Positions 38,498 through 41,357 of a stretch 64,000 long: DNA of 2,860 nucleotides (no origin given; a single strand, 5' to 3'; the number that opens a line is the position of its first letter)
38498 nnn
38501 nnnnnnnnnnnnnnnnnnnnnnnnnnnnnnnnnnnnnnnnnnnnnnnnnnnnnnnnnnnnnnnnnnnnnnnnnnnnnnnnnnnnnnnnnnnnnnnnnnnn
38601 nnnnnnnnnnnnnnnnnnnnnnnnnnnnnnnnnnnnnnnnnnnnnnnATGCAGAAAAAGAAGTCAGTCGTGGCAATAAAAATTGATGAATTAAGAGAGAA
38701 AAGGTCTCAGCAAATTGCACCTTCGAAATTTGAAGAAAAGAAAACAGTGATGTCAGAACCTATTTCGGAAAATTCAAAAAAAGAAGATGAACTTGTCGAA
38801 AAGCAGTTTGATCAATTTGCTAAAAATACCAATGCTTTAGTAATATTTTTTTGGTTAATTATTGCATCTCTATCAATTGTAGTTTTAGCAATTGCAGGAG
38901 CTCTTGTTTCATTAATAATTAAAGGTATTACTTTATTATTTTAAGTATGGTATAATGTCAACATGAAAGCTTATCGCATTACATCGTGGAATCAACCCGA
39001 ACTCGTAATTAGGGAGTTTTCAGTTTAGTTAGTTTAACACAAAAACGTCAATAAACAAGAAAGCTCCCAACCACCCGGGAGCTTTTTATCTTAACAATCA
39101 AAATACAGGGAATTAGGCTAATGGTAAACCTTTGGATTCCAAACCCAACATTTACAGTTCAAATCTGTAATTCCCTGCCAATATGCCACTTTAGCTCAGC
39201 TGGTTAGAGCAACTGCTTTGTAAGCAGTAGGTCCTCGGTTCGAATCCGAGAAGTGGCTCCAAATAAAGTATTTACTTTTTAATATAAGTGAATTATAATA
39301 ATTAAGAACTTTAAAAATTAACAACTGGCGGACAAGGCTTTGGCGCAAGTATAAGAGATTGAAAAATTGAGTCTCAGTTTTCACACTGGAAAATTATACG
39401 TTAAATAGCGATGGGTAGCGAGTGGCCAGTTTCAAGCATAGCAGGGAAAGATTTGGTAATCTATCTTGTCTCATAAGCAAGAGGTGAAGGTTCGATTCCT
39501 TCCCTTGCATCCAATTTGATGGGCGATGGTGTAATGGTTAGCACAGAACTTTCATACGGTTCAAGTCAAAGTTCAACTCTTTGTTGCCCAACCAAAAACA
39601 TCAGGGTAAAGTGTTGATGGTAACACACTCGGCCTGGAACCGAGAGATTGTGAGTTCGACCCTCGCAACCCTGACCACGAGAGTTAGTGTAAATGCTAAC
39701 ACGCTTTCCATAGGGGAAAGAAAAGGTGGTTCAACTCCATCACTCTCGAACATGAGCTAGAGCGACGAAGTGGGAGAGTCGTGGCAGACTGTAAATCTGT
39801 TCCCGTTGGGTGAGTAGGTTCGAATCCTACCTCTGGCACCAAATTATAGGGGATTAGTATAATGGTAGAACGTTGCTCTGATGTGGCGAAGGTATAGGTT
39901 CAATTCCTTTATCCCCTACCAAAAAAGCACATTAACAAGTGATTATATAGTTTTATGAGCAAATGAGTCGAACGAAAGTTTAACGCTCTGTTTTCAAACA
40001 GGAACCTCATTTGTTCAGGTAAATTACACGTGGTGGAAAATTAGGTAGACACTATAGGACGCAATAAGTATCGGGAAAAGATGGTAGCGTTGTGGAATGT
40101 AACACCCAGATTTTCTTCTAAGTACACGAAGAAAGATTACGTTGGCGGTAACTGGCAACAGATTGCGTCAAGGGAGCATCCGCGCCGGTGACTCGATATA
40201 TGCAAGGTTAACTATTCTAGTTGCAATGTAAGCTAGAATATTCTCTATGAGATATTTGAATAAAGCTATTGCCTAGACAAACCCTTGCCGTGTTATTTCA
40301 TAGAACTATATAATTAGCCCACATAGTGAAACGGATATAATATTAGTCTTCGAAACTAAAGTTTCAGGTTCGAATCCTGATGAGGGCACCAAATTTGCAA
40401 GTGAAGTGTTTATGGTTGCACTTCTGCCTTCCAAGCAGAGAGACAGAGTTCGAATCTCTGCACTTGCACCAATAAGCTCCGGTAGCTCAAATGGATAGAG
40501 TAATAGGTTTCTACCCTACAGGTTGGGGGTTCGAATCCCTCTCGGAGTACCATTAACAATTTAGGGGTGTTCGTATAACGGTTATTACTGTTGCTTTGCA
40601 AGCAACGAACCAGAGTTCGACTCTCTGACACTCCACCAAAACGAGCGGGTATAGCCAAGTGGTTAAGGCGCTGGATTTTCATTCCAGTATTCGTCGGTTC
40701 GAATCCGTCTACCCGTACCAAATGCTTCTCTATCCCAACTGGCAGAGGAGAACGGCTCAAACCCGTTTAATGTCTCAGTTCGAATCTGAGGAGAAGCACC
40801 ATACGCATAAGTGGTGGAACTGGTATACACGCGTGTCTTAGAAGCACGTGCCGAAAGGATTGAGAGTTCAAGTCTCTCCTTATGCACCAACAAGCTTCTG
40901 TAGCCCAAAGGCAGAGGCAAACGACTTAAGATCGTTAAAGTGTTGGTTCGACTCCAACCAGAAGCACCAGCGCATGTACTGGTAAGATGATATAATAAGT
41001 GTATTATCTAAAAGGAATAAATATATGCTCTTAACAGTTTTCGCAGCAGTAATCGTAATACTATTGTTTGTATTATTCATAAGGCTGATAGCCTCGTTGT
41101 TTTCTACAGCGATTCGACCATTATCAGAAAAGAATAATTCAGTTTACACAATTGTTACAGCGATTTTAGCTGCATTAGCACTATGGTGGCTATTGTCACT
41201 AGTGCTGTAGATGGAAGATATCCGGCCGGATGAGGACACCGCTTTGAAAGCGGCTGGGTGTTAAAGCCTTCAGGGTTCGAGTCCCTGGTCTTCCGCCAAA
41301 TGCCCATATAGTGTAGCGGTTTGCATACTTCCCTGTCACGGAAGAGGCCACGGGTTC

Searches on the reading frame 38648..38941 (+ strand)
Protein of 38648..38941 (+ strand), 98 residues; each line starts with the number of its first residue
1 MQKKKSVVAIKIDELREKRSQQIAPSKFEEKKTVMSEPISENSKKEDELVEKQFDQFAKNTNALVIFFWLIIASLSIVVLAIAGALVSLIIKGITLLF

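Call 52: search_protein_families(library=pfam, max_evalue=0.1, proteins=[window:38648-38941:+])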
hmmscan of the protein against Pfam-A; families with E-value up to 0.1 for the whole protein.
window:38648-38941:+ (98 aa): 3 families
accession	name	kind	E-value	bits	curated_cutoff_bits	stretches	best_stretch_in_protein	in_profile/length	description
PF09973.14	DUF2208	-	0.0043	17.2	24.3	1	17-90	46-119/231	Predicted membrane protein (DUF2208)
PF20990.2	DUF2207_C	-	0.026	14.7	33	1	12-90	91-170/247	Predicted membrane protein (DUF2207) C-terminal domain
PF05130.17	FlgN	-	0.073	13.9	30.5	1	3-63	44-103/147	FlgN protein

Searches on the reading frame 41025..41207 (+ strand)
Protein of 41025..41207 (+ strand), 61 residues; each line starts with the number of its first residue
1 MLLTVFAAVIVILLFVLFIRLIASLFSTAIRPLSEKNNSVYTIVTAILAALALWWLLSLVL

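Call 52: search_protein_families(library=pfam, max_evalue=0.1, proteins=[window:41025-41207:+])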
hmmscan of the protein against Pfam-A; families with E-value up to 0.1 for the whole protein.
window:41025-41207:+ (61 aa): 1 family
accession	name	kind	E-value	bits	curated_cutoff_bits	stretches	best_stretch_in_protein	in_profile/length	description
PF04610.19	TrbL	-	0.0022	18.2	25.9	1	4-58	158-213/215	TrbL/VirB6 plasmid conjugal transfer protein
